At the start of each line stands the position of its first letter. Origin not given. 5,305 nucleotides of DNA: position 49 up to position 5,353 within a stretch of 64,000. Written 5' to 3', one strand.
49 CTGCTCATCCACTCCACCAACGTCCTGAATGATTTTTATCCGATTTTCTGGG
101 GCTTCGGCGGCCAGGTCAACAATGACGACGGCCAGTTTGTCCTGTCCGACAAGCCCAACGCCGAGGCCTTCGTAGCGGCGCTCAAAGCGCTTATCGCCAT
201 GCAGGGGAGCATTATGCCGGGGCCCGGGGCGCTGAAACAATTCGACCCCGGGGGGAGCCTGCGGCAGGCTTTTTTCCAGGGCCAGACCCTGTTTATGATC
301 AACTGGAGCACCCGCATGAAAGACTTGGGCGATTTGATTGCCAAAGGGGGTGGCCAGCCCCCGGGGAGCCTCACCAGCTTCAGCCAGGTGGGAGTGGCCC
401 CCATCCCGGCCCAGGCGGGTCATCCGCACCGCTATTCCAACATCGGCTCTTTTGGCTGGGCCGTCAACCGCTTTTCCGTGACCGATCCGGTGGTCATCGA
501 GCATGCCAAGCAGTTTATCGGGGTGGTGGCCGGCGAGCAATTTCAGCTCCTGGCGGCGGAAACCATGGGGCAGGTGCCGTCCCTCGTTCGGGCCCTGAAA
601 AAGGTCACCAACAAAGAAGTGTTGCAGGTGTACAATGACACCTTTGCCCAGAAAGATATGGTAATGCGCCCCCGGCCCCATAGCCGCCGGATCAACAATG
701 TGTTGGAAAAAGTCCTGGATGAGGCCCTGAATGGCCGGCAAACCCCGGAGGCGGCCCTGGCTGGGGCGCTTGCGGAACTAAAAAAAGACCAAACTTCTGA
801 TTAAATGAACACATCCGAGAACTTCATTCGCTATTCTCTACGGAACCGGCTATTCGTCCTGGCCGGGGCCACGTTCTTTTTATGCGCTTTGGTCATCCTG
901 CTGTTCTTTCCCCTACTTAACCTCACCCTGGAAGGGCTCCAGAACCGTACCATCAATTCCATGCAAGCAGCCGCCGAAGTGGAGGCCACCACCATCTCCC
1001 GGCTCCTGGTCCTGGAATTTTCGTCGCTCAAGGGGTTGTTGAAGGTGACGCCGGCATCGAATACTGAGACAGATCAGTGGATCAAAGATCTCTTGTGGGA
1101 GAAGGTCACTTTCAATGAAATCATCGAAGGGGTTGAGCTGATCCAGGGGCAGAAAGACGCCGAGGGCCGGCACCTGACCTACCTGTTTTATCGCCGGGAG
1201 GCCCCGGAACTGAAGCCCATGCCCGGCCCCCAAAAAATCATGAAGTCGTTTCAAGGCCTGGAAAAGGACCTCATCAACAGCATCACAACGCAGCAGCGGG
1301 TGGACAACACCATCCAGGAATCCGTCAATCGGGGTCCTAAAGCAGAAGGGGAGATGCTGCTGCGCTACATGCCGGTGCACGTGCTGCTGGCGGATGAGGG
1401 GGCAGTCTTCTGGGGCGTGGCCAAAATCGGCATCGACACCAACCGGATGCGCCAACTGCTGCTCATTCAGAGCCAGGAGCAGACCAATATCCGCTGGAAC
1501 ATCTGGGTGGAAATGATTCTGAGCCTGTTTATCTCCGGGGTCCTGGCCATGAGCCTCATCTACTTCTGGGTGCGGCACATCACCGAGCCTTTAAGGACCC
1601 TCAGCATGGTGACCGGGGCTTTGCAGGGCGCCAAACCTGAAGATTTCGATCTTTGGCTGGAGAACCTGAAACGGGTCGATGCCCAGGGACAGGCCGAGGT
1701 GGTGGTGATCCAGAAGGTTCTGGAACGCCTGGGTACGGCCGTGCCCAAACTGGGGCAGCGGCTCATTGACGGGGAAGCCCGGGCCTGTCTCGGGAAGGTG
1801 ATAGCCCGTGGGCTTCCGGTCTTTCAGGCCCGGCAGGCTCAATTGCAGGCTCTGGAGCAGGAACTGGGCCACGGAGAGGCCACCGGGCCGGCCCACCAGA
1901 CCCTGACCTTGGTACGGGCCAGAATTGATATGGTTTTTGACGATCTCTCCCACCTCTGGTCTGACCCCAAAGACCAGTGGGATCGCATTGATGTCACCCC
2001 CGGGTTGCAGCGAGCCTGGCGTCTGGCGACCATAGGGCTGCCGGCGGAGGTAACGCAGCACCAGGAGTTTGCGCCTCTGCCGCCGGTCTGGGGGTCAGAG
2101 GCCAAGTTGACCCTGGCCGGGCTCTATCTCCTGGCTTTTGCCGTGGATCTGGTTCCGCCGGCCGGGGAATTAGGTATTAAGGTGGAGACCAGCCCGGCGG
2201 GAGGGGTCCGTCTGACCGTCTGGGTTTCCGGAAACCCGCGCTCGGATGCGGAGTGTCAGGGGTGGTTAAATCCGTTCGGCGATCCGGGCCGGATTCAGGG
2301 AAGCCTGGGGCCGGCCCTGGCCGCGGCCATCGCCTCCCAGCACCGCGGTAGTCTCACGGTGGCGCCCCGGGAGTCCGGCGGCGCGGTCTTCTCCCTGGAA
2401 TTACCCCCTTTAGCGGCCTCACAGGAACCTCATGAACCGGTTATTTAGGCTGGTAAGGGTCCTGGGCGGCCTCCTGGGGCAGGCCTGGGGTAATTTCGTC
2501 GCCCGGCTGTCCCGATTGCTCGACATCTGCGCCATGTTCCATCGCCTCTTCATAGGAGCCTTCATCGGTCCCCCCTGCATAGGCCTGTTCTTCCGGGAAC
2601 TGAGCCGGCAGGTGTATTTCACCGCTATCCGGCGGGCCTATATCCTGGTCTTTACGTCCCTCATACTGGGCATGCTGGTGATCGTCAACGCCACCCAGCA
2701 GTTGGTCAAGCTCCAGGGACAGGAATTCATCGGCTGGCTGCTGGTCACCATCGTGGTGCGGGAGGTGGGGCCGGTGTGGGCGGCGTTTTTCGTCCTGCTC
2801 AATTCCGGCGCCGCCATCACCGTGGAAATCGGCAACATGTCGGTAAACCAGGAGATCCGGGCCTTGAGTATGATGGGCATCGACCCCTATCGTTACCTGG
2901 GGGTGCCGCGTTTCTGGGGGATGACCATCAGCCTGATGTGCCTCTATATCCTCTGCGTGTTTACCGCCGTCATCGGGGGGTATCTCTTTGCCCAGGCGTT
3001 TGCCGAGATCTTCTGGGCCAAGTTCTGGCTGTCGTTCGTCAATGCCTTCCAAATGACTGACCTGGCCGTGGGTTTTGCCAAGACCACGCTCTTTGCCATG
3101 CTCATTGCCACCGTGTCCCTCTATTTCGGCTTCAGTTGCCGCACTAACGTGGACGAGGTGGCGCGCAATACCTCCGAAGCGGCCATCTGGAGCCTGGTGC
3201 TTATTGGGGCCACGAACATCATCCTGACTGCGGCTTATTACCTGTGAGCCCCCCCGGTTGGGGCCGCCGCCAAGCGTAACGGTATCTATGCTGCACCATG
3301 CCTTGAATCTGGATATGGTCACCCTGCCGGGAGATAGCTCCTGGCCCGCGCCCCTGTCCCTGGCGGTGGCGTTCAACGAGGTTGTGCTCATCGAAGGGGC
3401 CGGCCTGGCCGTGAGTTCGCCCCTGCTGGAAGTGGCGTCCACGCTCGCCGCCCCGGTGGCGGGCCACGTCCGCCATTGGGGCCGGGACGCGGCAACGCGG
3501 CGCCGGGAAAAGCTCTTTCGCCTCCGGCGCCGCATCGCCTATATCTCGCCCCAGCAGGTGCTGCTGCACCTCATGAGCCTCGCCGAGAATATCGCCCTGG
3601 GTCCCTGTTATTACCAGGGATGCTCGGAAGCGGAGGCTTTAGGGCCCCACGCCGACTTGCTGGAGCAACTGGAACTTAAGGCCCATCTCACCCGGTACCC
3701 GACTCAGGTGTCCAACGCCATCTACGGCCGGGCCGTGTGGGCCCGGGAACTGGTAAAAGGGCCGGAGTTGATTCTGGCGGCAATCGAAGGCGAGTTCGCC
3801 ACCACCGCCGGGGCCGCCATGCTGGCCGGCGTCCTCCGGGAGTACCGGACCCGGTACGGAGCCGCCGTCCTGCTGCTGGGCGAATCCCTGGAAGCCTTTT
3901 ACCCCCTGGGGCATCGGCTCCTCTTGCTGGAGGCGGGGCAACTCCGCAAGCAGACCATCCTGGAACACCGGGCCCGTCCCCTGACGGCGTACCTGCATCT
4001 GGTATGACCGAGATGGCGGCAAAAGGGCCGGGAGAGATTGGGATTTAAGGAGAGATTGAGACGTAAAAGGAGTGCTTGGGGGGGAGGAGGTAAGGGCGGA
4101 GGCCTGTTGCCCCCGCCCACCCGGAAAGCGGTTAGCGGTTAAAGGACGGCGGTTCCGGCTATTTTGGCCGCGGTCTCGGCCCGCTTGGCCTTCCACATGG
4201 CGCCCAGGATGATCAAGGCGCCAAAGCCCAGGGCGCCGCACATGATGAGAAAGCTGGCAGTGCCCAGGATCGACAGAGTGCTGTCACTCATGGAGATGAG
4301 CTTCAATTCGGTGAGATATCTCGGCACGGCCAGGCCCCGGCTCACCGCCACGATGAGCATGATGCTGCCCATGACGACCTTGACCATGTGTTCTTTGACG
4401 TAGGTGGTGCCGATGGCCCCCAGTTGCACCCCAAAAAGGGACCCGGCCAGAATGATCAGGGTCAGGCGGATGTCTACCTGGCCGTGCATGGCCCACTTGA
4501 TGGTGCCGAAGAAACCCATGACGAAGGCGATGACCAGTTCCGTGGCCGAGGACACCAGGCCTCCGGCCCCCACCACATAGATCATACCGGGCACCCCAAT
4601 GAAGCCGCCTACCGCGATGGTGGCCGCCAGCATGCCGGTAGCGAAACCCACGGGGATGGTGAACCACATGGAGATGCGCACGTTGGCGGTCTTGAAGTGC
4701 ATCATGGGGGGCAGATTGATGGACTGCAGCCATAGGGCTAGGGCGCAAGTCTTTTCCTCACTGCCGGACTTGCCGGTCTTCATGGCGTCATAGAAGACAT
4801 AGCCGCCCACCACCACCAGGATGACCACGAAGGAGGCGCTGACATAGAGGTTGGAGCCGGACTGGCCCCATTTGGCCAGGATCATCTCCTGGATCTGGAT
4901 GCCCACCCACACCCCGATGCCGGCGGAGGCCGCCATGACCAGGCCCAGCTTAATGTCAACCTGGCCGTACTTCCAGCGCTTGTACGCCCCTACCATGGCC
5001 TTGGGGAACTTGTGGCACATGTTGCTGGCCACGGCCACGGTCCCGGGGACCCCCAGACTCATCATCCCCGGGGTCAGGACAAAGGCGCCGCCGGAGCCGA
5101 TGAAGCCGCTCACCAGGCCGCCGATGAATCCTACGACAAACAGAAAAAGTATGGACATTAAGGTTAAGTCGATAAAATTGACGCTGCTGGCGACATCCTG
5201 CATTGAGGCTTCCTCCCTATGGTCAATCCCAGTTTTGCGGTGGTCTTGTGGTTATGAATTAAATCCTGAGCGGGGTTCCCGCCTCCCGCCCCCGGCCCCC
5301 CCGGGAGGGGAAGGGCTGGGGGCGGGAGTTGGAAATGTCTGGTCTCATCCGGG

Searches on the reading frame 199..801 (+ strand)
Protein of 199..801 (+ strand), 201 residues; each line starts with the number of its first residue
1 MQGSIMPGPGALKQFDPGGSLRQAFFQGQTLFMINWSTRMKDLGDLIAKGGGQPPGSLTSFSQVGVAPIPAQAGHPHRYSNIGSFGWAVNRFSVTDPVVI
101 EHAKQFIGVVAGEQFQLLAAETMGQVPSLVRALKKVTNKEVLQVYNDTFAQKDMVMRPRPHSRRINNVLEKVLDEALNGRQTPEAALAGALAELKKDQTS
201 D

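Call 17: search_protein_families(library=pfam, proteins=[window:199-801:+], max_evalue=0.01)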
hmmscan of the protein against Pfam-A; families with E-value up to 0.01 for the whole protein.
window:199-801:+ (201 aa): 2 families
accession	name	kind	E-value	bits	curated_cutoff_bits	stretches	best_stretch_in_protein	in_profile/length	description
PF01547.30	SBP_bac_1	-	0.0028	18.1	26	1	18-114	218-304/307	Bacterial extracellular solute-binding protein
PF13416.11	SBP_bac_8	-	0.0059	16.9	27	1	19-130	176-263/279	Bacterial extracellular solute-binding protein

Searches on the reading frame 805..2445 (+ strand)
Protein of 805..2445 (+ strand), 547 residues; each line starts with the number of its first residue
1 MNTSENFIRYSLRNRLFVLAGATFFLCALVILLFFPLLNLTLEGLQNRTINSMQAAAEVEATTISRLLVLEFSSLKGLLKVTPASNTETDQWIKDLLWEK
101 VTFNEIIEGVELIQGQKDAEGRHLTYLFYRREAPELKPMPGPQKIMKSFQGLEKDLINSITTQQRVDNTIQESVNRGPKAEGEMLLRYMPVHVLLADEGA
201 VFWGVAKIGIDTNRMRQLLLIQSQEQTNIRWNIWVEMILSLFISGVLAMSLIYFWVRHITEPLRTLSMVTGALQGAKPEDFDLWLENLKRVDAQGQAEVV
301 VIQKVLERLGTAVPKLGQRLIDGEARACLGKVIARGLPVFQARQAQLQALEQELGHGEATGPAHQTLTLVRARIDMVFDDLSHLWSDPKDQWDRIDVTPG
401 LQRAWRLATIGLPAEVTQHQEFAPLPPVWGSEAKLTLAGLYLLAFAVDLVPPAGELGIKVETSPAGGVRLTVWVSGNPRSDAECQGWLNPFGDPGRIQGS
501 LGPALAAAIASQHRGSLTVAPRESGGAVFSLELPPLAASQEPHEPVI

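Call 17: search_protein_families(library=pfam, proteins=[window:805-2445:+], max_evalue=0.01)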
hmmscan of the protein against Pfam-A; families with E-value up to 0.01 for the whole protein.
window:805-2445:+ (547 aa): 1 family
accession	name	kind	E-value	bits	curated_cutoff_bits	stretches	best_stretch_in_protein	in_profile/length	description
PF02518.31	HATPase_c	-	0.00059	20.7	26.4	1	442-535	13-109/111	Histidine kinase-, DNA gyrase B-, and HSP90-like ATPase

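Call 74: search_protein_families(library=ncbifam, proteins=[window:805-2445:+], max_evalue=1)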
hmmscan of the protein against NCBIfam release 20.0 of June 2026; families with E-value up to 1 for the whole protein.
window:805-2445:+ (547 aa): 8 families
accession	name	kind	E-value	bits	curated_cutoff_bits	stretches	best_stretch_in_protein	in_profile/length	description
NF052574.1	HisKinEspCMyxo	equivalog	1e-07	30.6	1200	1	372-540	468-642/785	serine histidine kinase EspC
NF007688.0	PRK10364.1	equivalog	7.7e-06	24.9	479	1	435-541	352-457/460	two-component system sensor histidine kinase ZraS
NF008468.0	PRK11360.1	equivalog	0.00021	19.8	646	1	372-537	442-610/616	two-component system sensor histidine kinase AtoS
NF041735.1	hist_kin_RppB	equivalog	0.0059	15.4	400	1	500-534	404-438/438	two-component system sensor histidine kinase RppB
NF033094.0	HK_VanS_O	exception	0.016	14.5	720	1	427-534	226-339/345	vancomycin resistance histidine kinase VanS-O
NF038348.1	T2SS_HK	subfamily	0.052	11.9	450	1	373-534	410-572/574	histidine kinase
NF007793.0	PRK10490.1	equivalog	0.073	11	1123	1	499-535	845-882/895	two-component system sensor histidine kinase KdpD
NF007004.0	PRK09467.1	equivalog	0.1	11.4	415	1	476-534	373-435/440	two-component system sensor histidine kinase EnvZ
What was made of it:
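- Checked: The 805-2448 product has only a sub-threshold HATPase_c hit and no HisKA (calls 17, 74).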

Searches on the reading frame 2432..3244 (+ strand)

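Call 17: search_protein_families(library=pfam, proteins=[window:2432-3244:+], max_evalue=0.01)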
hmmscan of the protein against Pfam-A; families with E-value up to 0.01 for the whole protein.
window:2432-3244:+ (271 aa): 1 family
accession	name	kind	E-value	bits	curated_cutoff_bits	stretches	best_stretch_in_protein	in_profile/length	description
PF02405.21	MlaE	-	2.1e-54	184.8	22.5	1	58-267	2-211/212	Permease MlaE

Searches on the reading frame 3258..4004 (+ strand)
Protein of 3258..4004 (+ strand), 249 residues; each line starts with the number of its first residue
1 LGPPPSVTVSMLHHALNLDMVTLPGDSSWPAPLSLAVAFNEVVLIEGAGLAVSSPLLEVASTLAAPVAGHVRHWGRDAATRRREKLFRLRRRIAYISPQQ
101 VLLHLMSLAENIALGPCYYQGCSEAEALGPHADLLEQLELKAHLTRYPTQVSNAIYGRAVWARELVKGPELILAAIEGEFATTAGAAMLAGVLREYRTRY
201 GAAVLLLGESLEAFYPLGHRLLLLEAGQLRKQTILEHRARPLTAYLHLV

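Call 17: search_protein_families(library=pfam, proteins=[window:3258-4004:+], max_evalue=0.01)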
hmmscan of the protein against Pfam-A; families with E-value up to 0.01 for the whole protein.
window:3258-4004:+ (249 aa): 1 family
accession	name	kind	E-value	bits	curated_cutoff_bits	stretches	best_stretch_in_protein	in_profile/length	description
PF00005.33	ABC_tran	-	0.0022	19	25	1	40-173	11-131/137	ABC transporter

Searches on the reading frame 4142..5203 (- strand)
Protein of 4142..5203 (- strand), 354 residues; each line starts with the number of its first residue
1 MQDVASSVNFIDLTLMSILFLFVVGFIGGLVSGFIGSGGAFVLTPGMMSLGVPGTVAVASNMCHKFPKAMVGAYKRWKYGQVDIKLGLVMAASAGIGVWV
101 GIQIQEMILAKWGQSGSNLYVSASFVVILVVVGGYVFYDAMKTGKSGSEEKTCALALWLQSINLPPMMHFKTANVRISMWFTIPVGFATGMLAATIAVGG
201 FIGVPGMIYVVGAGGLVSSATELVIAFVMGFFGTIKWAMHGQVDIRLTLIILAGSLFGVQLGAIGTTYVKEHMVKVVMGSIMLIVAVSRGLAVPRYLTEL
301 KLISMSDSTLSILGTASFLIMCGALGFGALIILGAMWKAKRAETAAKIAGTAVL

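Call 17: search_protein_families(library=pfam, proteins=[window:4142-5203:-], max_evalue=0.01)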
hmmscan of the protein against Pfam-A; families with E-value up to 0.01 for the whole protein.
window:4142-5203:- (354 aa): 1 family
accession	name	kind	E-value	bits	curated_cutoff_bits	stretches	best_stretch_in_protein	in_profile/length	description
PF01925.25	TauE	-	3.5e-36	125.5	32.6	1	21-287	1-235/237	Sulfite exporter TauE/SafE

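Call 73: search_protein_families(library=padloc, proteins=[window:4142-5203:-], max_evalue=0.001)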
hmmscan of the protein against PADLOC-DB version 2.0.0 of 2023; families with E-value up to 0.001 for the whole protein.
window:4142-5203:- (354 aa): 0 families

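Call 74: search_protein_families(library=ncbifam, proteins=[window:4142-5203:-], max_evalue=1)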
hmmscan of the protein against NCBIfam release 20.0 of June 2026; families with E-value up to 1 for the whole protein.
window:4142-5203:- (354 aa): 0 families
